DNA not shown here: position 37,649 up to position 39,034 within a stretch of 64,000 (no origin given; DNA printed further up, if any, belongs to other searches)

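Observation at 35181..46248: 11-gene operon joining a CitDEF-type lyase to an Fe-S hydro-lyase, PrpD/MmgE, GldA-like dehydrogenase, an orphan protein and an FAD-oxidase/EtfBA module: candidate undescribed organic-acid fermentation pathway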

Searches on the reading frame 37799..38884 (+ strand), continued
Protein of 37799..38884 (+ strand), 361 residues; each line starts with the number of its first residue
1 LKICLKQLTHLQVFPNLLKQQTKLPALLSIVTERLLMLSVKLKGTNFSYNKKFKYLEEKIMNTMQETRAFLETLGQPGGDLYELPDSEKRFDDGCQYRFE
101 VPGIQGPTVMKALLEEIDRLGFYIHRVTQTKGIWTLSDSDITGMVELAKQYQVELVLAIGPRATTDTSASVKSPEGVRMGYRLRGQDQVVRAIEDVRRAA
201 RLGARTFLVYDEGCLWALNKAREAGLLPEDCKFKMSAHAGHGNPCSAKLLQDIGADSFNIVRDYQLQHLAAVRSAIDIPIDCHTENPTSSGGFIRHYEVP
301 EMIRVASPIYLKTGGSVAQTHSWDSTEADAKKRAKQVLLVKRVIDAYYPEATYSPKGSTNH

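Call 75: find_encoding_contigs(protein=P0122, flank=8000, max_places=2)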
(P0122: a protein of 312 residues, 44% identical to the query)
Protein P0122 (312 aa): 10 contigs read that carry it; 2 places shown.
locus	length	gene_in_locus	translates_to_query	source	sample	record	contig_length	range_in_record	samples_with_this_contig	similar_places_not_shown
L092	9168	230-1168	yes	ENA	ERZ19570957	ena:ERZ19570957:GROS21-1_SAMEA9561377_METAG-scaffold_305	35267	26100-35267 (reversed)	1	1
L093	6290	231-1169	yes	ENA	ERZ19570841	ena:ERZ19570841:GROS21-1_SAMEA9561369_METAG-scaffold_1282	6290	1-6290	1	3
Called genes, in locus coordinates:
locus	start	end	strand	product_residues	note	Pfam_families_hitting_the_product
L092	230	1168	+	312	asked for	-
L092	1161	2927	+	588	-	PF13522:GATase_6, PF13537:GATase_7, PF00733:Asn_synthase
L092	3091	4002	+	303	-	PF03547:Mem_trans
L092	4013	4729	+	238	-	PF03328:HpcH_HpaI (weak)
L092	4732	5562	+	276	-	PF02668:TauD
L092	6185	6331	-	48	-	PF27070:HTH_Rpn_C (weak)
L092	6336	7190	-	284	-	PF12784:PDDEXK_2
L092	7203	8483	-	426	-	PF13609:Porin_4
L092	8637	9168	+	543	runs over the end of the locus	-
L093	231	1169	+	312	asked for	-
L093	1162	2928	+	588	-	PF13522:GATase_6, PF13537:GATase_7, PF00733:Asn_synthase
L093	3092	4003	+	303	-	PF03547:Mem_trans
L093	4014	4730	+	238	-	PF03328:HpcH_HpaI (weak)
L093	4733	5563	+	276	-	PF02668:TauD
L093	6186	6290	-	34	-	?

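Call 76: find_encoding_contigs(protein=P0133, flank=8000, max_places=2)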
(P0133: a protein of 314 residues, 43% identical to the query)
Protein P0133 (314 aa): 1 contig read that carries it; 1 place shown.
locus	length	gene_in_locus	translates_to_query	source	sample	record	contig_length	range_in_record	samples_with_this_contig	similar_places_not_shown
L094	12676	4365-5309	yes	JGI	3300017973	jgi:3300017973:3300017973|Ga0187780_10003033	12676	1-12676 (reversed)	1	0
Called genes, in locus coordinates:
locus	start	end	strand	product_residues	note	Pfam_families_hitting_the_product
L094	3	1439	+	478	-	?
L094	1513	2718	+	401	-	PF01053:Cys_Met_Meta_PP, PF01212:Beta_elim_lyase, PF06838:Met_gamma_lyase (faint), PF00155:Aminotran_1_2, PF00266:Aminotran_5 (weak), PF01041:DegT_DnrJ_EryC1 (weak)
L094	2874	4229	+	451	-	PF06253:MTTB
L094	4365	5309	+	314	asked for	-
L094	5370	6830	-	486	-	PF06253:MTTB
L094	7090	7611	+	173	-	PF00881:Nitroreductase, PF14512:TM1586_NiRdase (faint)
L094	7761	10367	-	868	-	PF00801:PKD, PF18911:PKD_4, PF00496:SBP_bac_5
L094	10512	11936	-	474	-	PF00005:ABC_tran, PF02463:SMC_N (weak), PF13304:AAA_21 (faint), PF08352:oligo_HPY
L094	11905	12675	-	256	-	?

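Call 77: find_encoding_contigs(protein=P0127, flank=8000, max_places=2)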
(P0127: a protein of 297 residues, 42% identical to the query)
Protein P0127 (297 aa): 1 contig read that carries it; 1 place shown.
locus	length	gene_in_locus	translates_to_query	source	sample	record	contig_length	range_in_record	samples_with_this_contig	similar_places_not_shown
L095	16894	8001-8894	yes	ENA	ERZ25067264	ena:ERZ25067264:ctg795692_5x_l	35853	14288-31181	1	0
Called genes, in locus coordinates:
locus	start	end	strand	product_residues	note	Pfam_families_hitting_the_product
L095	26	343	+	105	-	PF01799:Fer2_2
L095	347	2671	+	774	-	PF01315:Ald_Xan_dh_C, PF02738:MoCoBD_1, PF20256:MoCoBD_2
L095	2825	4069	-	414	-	PF07690:MFS_1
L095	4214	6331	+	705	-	PF05378:Hydant_A_N, PF01968:Hydantoinase_A, PF19278:Hydant_A_C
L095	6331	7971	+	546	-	PF02538:Hydantoinase_B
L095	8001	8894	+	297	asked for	PF01136:Peptidase_U32 (faint)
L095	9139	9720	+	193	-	PF09347:DUF1989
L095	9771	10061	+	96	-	PF01527:HTH_Tnp_1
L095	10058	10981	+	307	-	PF13276:HTH_21, PF00665:rve, PF24764:rva_4 (weak), PF13683:rve_3 (weak)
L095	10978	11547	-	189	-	-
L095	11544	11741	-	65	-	-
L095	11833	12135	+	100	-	PF03869:Arc (weak)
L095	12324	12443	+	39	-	-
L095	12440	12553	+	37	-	-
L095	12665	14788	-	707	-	-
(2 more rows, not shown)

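Call 86: search_protein_families(library=pfam, proteins=[L038:17428-18474:+, L038:14749-16203:+, L038:16178-17329:+, L065:4868-6130:+, L065:3872-4849:+, L026:6834-8069:+, L026:4625-5722:+, L026:5773-6834:+, L026:14779-17622:+, L059:4169-5146:+], max_evalue=0.001)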
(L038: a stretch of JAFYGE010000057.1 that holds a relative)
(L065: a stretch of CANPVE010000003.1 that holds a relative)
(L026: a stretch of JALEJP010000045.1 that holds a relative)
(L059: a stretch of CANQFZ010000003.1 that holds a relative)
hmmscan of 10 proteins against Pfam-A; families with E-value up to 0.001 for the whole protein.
L038:17428-18474:+ (348 aa): 13 families
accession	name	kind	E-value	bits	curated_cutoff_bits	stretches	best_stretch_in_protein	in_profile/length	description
PF01370.27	Epimerase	-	2.6e-57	194.4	20.9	1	13-272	1-240/240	NAD dependent epimerase/dehydratase family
PF16363.11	GDP_Man_Dehyd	-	2e-55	189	27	1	14-335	1-332/332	GDP-mannose 4,6 dehydratase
PF01073.25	3Beta_HSD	-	8.9e-15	54.9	22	1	15-174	2-161/280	3-beta hydroxysteroid dehydrogenase/isomerase family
PF02719.21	Polysacc_synt_2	-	2.6e-14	53.6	20.2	1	13-193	1-174/293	Polysaccharide biosynthesis protein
PF04321.23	RmlD_sub_bind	-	2.5e-12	46.9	27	1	12-174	2-140/287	RmlD substrate binding domain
PF13460.12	NAD_binding_10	-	7.1e-09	36.2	27.2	1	17-178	1-129/184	NAD(P)H-binding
PF00106.31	adh_short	-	4.9e-08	33.1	26.6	1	11-96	1-90/195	short chain dehydrogenase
PF08659.16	KR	-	2e-07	31.5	22.6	1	13-146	3-149/180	KR domain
PF07993.18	NAD_binding_4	-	3.1e-07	30.2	20.1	1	81-187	86-204/258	Male sterility protein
PF03435.24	Sacchrp_dh_NADP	-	1.2e-06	29.3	25.1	1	18-91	5-76/129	Saccharopine dehydrogenase NADP binding domain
PF05368.20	NmrA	-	1.1e-05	25.7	27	1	11-135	3-108/298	NmrA-like family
PF13561.12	adh_short_C2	-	1.1e-05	25.5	27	1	22-95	8-83/236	Enoyl-(Acyl carrier protein) reductase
PF02737.24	3HCDH_N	-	0.00027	21.3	22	1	18-87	6-76/180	3-hydroxyacyl-CoA dehydrogenase, NAD binding domain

L038:14749-16203:+ (484 aa): 4 families
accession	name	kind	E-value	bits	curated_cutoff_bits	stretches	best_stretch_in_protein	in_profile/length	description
PF01943.22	Polysacc_synt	-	4.9e-33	115.2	28.2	1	10-273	4-271/274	Polysaccharide biosynthesis protein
PF13440.11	Polysacc_synt_3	-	3.5e-14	53.2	23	1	32-325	2-291/293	Polysaccharide biosynthesis protein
PF01554.23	MatE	-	1.1e-07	32.1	24.9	1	220-376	5-161/161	MatE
PF03023.19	MurJ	-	1.1e-07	31.3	27.4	1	118-438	101-432/451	Lipid II flippase MurJ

L038:16178-17329:+ (383 aa): 7 families
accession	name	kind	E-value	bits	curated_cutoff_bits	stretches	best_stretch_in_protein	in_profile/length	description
PF03275.19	GLF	-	1.4e-82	276.7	26.3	1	159-365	1-203/203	UDP-galactopyranose mutase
PF13450.12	NAD_binding_8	-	5.6e-20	71.8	21.9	1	20-85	1-67/68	NAD(P)-binding Rossmann-like domain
PF01593.30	Amino_oxidase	-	5.7e-06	26.3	19.8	1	31-114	7-93/443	Flavin containing amine oxidoreductase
PF01266.30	DAO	-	0.00013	22.1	27.9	1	17-52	1-37/353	FAD dependent oxidoreductase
PF07992.20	Pyr_redox_2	-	0.00026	21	26.1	1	17-60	144-186/291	Pyridine nucleotide-disulphide oxidoreductase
PF00070.33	Pyr_redox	-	0.00035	21.5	22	1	19-59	3-42/82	Pyridine nucleotide-disulphide oxidoreductase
PF12831.13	FAD_oxidored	-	0.00091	19.1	27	0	17-70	1-53/416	FAD dependent oxidoreductase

L065:4868-6130:+ (420 aa): 1 family
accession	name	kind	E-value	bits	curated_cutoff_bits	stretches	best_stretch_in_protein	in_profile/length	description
PF04932.20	Wzy_C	-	2.5e-13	50.5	31.7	1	205-341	5-149/149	O-Antigen ligase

L065:3872-4849:+ (325 aa): 2 families
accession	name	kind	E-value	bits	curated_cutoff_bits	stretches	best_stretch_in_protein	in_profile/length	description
PF00535.33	Glycos_transf_2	-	5.2e-19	69.2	23.3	1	14-144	2-126/168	Glycosyl transferase family 2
PF13641.12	Glyco_tranf_2_3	-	2.1e-05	25.1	27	1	18-124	9-113/230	Glycosyltransferase like family 2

L026:6834-8069:+ (411 aa): 0 families

L026:4625-5722:+ (365 aa): 1 family
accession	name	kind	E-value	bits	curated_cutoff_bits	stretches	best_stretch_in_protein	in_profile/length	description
PF01757.29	Acyl_transf_3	-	6.9e-21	75.1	31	1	20-343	6-325/326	Acyltransferase domain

L026:5773-6834:+ (353 aa): 2 families
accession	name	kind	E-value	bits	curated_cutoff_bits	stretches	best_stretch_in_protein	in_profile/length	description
PF00535.33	Glycos_transf_2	-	1.6e-29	103.4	23.3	1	17-150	1-131/168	Glycosyl transferase family 2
PF10111.15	Glyco_tranf_2_2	-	8.8e-06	25.8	27.3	1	17-108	1-91/276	Glycosyltransferase like family 2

L026:14779-17622:+ (947 aa): 1 family
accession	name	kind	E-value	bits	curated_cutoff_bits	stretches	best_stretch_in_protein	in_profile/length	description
PF09586.16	YfhO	-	1.2e-90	305.5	28.5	1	39-920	4-834/835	Bacterial membrane protein YfhO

L059:4169-5146:+ (325 aa): 0 families

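Call 87: search_solved_structures(query=L036:8856-9998:+, max_evalue=1e-8, show_alignments=1)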
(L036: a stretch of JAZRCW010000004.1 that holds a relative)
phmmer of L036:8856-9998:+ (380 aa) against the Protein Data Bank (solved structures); distinct sequences matched with E-value up to 1e-8: 50.
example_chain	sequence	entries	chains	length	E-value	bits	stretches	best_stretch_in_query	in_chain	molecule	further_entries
9iz3_B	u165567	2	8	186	2.8e-19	72.6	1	185-316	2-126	Putative phosphonopyruvate decarboxylase beta subunit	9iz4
9iz3_A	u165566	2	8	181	1.9e-16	63.3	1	5-163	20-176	Putative phosphonopyruvate decarboxylase alpha subunit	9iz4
4gpe_A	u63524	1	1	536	8e-13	51.3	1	174-294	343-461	Benzoylformate decarboxylase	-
1po7_A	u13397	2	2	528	1.3e-12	50.6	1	174-294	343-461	Benzoylformate decarboxylase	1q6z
1pi3_A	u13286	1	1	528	1.8e-12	50.2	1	174-294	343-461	Benzoylformate decarboxylase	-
4jua_A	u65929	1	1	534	1.9e-12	50.1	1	174-294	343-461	Benzoylformate decarboxylase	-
6m2z_A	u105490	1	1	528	2e-12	50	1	174-293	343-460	Benzoylformate decarboxylase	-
4mpr_A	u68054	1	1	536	2.1e-12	50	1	174-294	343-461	Benzoylformate decarboxylase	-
4mq5_A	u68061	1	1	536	2.1e-12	49.9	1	174-294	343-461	Benzoylformate decarboxylase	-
9v67_A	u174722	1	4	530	2.1e-12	49.9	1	174-294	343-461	Benzoylformate decarboxylase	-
4ju9_A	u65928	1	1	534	2.1e-12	49.9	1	174-294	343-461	Benzoylformate decarboxylase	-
3fzn_A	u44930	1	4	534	2.1e-12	49.9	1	174-294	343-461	Benzoylformate decarboxylase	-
1bfd_A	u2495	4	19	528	2.2e-12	49.9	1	174-294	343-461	BENZOYLFORMATE DECARBOXYLASE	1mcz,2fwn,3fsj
4juf_A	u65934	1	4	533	2.2e-12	49.9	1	174-294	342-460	Benzoylformate decarboxylase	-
1yno_A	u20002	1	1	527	2.2e-12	49.9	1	174-294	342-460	Benzoylformate decarboxylase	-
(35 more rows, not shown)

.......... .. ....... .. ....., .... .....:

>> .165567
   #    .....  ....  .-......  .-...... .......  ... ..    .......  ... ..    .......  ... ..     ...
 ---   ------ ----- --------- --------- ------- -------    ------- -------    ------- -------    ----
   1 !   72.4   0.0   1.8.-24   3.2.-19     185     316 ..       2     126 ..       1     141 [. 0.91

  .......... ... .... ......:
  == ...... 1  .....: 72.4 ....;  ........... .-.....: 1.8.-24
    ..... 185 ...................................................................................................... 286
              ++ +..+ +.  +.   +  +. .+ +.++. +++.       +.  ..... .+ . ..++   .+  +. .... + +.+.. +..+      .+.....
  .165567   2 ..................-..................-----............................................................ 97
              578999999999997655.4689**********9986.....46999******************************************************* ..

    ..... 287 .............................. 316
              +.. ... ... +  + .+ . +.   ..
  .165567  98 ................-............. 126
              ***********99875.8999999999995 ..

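Call 88: search_dna_similar(query=window:37979-38884:+, collection=plasmids, mode=protein, max_evalue=1e-10, max_rows=25)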
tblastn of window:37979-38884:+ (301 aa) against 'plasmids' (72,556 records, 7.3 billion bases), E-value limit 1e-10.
Records with a match: 5; places in all: 5; records where one place covers at least 80% of the query: 4.
Best place of each record, by identity: <60% 5.
By first word of the organism name: Thermomicrobium 1; Streptomyces 1; Nonomuraea 1; Enterobacter 1; Mycobacterium 1.
By predicted mobility (MOB-suite, as given by PLSDB): non-mobilizable 5.
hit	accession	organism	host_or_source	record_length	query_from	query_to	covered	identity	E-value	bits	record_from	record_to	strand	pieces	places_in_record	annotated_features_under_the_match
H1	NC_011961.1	Thermomicrobium roseum DSM 5159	-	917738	4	300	99%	42.6%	2e-76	260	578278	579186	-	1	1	U32 family peptidase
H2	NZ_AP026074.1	Streptomyces nigrescens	-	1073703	11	298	96%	36.7%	1e-53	194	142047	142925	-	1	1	none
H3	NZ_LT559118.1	Nonomuraea gerenzanensis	-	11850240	1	289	96%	35.1%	8e-49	181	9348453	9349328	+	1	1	none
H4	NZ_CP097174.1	Enterobacter chuandaensis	Duck,China: Zhejiang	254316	6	290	95%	33.6%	2e-42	162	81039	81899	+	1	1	U32 family peptidase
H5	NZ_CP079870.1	Mycobacterium sp. SMC-4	Homo sapiens,sputum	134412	164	296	44%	36.0%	1e-17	90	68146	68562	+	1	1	hypothetical protein (x2)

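Call 89: get_annotated_region(hit=H1, flank=9000)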
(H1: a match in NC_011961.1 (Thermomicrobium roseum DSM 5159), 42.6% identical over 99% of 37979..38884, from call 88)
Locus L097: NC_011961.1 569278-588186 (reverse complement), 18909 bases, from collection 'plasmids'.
description: Thermomicrobium roseum DSM 5159 plasmid unnamed, complete sequence
organism: Thermomicrobium roseum DSM 5159 (NCBI taxid 309801)
taxonomy: Bacteria; Thermomicrobiota; Thermomicrobia; Thermomicrobiales; Thermomicrobiaceae; Thermomicrobium; Thermomicrobium roseum; Thermomicrobium roseum DSM 5159
host: -; source: -; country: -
typing (MOB-suite, as given by PLSDB): non-mobilizable
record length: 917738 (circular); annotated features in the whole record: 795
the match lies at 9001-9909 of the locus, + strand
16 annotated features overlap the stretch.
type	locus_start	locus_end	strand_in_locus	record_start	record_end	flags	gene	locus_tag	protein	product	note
CDS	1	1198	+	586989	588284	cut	-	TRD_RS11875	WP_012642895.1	HD domain-containing protein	-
CDS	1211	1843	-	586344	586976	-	-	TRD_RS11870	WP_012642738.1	hypothetical protein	-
CDS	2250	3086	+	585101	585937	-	-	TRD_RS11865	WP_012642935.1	IclR family transcriptional regulator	GO:0006355 - regulation of DNA-templated transcription [Evidence IEA]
CDS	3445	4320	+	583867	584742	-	-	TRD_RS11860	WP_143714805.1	sugar-binding protein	-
CDS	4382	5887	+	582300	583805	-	-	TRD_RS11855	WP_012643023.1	sugar ABC transporter ATP-binding protein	-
CDS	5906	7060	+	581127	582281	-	-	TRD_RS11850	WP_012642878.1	mandelate racemase/muconate lactonizing enzyme family protein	-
CDS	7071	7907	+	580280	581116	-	-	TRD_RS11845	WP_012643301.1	MBL fold metallo-hydrolase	-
CDS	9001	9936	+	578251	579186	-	-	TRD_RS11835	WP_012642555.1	U32 family peptidase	-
CDS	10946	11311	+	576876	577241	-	-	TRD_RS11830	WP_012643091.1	hypothetical protein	-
CDS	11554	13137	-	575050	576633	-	-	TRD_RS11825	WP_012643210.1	DAK2 domain-containing protein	-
CDS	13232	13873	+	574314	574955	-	-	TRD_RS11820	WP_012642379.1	glycerol-3-phosphate acyltransferase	GO:0006654 - phosphatidic acid biosynthetic process [Evidence IEA]; GO:0008654 - phospholipid biosynthetic process ...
CDS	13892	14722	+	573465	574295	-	-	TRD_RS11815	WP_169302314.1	DegV family protein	-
CDS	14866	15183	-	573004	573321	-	-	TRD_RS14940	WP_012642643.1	PCYCGC motif-containing (lipo)protein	-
CDS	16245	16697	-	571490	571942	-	-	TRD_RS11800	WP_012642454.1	hypothetical protein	-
CDS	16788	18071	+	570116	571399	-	-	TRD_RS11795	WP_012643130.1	MFS transporter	GO:0055085 - transmembrane transport [Evidence IEA]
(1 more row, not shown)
